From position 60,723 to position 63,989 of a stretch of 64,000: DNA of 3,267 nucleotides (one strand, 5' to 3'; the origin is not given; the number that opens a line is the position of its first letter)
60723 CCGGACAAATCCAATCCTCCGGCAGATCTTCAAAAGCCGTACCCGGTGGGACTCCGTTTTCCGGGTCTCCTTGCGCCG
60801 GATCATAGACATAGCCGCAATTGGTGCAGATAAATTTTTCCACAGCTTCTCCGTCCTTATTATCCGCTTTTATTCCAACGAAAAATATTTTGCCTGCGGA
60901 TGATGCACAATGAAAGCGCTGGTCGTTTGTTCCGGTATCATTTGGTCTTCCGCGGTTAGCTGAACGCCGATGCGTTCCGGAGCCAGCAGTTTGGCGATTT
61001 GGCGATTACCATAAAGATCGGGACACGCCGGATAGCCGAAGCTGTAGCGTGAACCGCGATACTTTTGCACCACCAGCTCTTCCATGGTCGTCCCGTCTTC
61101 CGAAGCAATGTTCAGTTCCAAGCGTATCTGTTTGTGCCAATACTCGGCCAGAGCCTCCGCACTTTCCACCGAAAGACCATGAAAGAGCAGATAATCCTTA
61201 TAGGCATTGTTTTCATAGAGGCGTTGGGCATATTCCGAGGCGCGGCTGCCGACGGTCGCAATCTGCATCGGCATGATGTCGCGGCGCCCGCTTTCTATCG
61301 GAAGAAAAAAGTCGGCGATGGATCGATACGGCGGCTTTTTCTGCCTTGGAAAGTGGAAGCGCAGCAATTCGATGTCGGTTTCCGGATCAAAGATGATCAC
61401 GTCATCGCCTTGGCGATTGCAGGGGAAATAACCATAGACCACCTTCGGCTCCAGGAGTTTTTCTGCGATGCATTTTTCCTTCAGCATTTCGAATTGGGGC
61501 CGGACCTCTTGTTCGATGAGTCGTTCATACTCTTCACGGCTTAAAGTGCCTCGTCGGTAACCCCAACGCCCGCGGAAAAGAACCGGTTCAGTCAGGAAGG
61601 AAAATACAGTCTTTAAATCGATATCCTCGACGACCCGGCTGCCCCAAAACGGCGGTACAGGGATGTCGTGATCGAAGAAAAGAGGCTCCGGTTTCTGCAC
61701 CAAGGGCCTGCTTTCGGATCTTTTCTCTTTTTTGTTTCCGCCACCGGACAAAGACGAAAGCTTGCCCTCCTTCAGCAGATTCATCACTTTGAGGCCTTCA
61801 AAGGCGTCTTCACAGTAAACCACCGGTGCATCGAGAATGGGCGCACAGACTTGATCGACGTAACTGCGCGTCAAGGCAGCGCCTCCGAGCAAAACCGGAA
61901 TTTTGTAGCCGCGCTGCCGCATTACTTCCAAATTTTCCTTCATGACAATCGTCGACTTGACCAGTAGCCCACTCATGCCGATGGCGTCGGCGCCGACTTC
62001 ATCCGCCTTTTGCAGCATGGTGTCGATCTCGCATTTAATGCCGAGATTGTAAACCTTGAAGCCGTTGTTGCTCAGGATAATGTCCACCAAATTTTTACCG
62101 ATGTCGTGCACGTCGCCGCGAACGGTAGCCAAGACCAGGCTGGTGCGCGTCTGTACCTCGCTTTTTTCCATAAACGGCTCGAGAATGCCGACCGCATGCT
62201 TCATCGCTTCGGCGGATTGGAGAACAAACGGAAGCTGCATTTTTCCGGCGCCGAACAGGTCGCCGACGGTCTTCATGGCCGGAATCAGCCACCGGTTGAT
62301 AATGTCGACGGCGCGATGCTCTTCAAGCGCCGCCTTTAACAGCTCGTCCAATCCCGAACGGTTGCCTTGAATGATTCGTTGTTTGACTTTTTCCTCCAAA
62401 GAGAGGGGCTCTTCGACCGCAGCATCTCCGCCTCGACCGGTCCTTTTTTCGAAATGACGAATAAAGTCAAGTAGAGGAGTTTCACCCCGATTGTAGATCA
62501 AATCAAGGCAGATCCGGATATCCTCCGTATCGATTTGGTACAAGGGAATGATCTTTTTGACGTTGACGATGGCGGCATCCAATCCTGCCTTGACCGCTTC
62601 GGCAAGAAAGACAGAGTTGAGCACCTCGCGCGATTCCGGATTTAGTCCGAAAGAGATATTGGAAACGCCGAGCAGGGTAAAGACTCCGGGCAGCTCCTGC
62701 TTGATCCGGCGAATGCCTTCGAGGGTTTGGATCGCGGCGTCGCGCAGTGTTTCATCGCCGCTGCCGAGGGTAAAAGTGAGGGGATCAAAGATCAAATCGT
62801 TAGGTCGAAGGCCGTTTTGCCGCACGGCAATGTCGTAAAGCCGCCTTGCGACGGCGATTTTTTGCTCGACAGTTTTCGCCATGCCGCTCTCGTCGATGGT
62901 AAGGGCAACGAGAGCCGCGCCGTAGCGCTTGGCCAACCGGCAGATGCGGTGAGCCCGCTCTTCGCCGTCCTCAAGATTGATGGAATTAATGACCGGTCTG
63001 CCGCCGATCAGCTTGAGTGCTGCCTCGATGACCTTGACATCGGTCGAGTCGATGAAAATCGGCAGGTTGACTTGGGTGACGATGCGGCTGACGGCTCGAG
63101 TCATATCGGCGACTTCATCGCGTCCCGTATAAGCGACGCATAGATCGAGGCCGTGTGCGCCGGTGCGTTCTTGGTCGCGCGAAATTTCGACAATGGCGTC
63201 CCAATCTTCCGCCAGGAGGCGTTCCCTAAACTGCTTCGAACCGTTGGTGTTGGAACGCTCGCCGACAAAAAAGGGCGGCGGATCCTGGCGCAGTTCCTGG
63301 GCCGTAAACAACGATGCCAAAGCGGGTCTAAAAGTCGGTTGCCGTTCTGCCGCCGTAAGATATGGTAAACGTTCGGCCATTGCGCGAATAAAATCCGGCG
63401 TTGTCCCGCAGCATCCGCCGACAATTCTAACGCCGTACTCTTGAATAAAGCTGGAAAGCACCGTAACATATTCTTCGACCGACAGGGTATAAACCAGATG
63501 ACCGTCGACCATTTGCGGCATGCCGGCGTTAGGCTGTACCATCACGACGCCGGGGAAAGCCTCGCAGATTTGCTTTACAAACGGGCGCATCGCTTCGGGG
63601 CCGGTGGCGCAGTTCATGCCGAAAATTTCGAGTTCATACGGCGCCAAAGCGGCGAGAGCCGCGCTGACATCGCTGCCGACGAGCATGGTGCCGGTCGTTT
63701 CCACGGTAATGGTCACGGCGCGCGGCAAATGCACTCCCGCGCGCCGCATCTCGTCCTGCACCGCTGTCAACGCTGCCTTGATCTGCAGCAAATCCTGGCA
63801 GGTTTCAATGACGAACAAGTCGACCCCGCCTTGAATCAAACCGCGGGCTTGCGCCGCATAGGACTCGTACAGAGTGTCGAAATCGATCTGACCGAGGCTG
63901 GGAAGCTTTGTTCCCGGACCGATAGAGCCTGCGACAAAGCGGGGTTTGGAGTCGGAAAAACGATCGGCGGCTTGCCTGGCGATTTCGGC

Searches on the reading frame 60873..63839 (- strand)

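Call 87: search_protein_families(library=pfam, proteins=[window:60873-63839:-], max_evalue=0.00001)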
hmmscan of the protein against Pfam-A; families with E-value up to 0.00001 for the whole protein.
window:60873-63839:- (989 aa): 6 families
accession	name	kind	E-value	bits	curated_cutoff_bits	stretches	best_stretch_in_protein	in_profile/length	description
PF00809.28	Pterin_bind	-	1.2e-41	143.4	25.5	1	193-426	1-244/244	Pterin binding enzyme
PF02965.22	Met_synt_B12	-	1.7e-40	139.6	25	1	784-988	46-257/273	Vitamin B12 dependent methionine synthase, activation domain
PF02574.22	S-methyl_trans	-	2.9e-37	129.5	22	1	2-158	132-283/283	Homocysteine S-methyltransferase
PF02607.22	B12-binding_2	-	2.6e-22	79.2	23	1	481-554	1-74/74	B12 binding domain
PF02310.24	B12-binding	-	1.1e-17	64.4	32.1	1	567-683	2-120/121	B12 binding domain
PF03599.22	CdhD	-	1.1e-09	38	24.8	1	216-378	52-197/387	CO dehydrogenase/acetyl-CoA synthase delta subunit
